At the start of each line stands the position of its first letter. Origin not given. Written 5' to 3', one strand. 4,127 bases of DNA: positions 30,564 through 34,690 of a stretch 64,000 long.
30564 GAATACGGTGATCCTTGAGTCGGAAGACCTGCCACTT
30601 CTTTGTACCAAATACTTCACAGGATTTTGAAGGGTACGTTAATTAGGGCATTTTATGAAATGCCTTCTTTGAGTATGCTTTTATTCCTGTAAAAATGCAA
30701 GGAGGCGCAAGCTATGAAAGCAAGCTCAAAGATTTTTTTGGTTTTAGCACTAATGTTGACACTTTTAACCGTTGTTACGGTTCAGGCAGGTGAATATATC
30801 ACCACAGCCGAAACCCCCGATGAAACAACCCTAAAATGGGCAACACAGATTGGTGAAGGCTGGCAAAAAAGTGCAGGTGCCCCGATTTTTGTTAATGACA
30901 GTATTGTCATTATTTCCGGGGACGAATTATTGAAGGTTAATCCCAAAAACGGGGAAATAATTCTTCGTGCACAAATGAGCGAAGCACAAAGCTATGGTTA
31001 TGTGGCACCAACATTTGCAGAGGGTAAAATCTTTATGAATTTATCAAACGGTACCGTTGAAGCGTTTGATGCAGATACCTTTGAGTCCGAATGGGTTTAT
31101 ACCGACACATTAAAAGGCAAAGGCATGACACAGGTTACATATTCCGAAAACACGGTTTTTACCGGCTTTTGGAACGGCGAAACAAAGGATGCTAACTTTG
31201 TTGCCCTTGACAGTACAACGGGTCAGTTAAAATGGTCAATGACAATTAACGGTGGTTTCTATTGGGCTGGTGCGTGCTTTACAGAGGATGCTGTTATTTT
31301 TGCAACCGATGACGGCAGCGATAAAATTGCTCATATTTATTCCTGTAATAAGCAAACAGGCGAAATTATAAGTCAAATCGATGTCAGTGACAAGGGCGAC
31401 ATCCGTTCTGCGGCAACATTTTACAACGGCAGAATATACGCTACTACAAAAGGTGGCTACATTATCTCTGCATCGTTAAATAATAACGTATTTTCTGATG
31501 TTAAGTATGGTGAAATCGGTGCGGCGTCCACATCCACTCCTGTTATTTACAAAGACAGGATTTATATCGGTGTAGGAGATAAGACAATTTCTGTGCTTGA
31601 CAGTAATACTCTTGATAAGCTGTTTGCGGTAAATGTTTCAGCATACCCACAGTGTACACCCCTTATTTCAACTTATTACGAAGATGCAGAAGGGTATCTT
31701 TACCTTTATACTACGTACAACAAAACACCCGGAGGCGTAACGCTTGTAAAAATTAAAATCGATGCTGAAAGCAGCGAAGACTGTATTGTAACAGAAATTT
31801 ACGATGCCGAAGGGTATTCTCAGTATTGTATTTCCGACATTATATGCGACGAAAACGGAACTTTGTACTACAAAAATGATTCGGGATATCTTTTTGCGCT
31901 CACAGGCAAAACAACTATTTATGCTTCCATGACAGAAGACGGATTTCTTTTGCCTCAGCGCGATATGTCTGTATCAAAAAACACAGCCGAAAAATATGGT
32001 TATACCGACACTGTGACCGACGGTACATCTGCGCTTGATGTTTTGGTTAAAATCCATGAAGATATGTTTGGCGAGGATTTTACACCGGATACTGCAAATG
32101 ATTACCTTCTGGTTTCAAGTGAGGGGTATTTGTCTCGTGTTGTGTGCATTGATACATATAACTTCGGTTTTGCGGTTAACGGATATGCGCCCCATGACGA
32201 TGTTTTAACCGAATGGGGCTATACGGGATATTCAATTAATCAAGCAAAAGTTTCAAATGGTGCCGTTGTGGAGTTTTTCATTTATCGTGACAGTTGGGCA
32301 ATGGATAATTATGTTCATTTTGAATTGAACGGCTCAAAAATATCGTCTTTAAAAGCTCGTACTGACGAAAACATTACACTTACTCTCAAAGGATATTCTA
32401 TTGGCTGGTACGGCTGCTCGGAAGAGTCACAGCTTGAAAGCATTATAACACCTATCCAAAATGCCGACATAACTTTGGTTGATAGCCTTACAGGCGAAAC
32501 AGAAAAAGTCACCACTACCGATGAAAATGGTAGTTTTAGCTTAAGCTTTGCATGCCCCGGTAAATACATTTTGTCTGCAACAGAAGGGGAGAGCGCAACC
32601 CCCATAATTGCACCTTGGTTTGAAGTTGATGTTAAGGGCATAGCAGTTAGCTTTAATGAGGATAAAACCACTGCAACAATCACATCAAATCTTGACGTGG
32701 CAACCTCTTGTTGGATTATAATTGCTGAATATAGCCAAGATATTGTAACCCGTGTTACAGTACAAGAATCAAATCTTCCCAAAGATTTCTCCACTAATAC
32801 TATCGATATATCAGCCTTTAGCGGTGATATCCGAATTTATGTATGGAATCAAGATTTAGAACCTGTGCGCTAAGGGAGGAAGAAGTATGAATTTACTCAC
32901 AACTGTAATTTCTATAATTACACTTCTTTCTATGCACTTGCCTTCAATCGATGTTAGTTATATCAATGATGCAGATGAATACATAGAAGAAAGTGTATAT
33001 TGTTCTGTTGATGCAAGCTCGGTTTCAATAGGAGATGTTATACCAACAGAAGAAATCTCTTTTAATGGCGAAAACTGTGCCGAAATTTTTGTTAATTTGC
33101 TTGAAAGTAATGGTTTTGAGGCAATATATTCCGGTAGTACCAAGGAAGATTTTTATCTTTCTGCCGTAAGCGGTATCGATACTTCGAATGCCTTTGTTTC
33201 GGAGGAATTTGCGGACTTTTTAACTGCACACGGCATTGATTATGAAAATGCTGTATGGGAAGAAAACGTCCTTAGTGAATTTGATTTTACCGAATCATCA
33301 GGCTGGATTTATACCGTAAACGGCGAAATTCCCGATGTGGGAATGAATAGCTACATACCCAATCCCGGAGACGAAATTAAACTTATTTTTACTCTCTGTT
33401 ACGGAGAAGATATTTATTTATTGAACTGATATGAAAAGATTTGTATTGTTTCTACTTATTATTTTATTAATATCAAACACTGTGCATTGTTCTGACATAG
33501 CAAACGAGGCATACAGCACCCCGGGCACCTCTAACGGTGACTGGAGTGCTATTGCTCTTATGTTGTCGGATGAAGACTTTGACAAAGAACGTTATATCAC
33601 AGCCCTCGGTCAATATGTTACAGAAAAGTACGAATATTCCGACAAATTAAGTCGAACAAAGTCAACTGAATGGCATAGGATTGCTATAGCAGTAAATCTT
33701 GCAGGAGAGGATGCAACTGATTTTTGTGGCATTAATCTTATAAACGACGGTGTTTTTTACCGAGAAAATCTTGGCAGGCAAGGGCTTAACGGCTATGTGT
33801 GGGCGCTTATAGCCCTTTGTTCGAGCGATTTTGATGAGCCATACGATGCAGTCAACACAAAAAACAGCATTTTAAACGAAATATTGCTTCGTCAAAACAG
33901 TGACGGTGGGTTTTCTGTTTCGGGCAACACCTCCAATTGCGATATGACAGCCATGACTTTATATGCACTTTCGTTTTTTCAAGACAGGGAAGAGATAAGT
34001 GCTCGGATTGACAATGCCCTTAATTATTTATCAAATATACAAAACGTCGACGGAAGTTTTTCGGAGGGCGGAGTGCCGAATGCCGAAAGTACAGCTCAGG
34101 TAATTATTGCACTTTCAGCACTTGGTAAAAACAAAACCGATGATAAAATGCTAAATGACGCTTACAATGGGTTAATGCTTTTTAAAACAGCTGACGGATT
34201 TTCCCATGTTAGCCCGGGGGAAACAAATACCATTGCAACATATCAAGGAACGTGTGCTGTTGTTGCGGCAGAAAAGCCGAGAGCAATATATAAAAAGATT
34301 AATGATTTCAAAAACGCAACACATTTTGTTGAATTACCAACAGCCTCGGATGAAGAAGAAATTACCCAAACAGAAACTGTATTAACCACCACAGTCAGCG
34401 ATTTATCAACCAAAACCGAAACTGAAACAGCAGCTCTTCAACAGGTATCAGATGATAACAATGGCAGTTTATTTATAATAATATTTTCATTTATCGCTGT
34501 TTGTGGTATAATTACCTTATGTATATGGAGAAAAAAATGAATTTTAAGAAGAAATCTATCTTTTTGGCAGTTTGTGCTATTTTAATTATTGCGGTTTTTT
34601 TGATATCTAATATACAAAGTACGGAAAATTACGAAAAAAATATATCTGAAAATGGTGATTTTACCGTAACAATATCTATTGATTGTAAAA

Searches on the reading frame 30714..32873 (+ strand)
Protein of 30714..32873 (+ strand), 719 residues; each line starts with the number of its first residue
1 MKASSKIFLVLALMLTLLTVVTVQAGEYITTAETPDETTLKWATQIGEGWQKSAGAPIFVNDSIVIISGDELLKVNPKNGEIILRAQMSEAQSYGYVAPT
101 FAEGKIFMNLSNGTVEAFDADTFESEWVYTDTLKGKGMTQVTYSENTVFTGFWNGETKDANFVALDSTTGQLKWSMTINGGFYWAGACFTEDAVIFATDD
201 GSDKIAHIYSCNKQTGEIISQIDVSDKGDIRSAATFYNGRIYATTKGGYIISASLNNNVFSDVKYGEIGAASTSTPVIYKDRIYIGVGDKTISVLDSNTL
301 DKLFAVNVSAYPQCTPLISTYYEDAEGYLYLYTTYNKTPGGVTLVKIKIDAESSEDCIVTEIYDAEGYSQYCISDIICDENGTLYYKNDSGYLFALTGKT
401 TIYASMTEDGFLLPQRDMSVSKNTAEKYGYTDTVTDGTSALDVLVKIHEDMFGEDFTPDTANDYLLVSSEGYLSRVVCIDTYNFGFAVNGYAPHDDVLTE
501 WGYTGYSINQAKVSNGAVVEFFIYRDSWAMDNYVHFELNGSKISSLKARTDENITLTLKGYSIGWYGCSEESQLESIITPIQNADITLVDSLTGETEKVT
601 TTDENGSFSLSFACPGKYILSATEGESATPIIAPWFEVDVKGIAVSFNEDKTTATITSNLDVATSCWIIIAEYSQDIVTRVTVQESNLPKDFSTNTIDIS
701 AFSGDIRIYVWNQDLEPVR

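Call 44: search_protein_families(library=pfam, proteins=[window:30714-32873:+], max_evalue=0.00001)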
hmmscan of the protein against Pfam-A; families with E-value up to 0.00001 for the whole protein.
window:30714-32873:+ (719 aa): 3 families
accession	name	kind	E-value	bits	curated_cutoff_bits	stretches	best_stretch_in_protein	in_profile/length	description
PF13360.13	PQQ_2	-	1.1e-13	51.8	27.6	1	50-178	21-146/233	Outer membrane protein assembly factor BamB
PF13570.13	Beta-prop_ACSF4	-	8.6e-11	42.2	133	1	40-295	83-327/329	Beta-alanine-activating enzyme, beta-propeller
PF13620.12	CarboxypepD_reg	-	6.9e-06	26.8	32.3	0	579-624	12-56/82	Carboxypeptidase regulatory-like domain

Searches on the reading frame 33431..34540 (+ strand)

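Call 45: search_protein_families(library=pfam, proteins=[window:33431-34540:+], max_evalue=0.00001)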
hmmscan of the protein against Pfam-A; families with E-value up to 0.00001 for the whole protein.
window:33431-34540:+ (369 aa): 1 family
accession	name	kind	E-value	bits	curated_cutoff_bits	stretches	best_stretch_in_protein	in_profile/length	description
PF00432.27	Prenyltrans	-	6.2e-07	29.6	26.5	0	117-223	77-178/304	Prenyltransferase alpha-alpha toroid domain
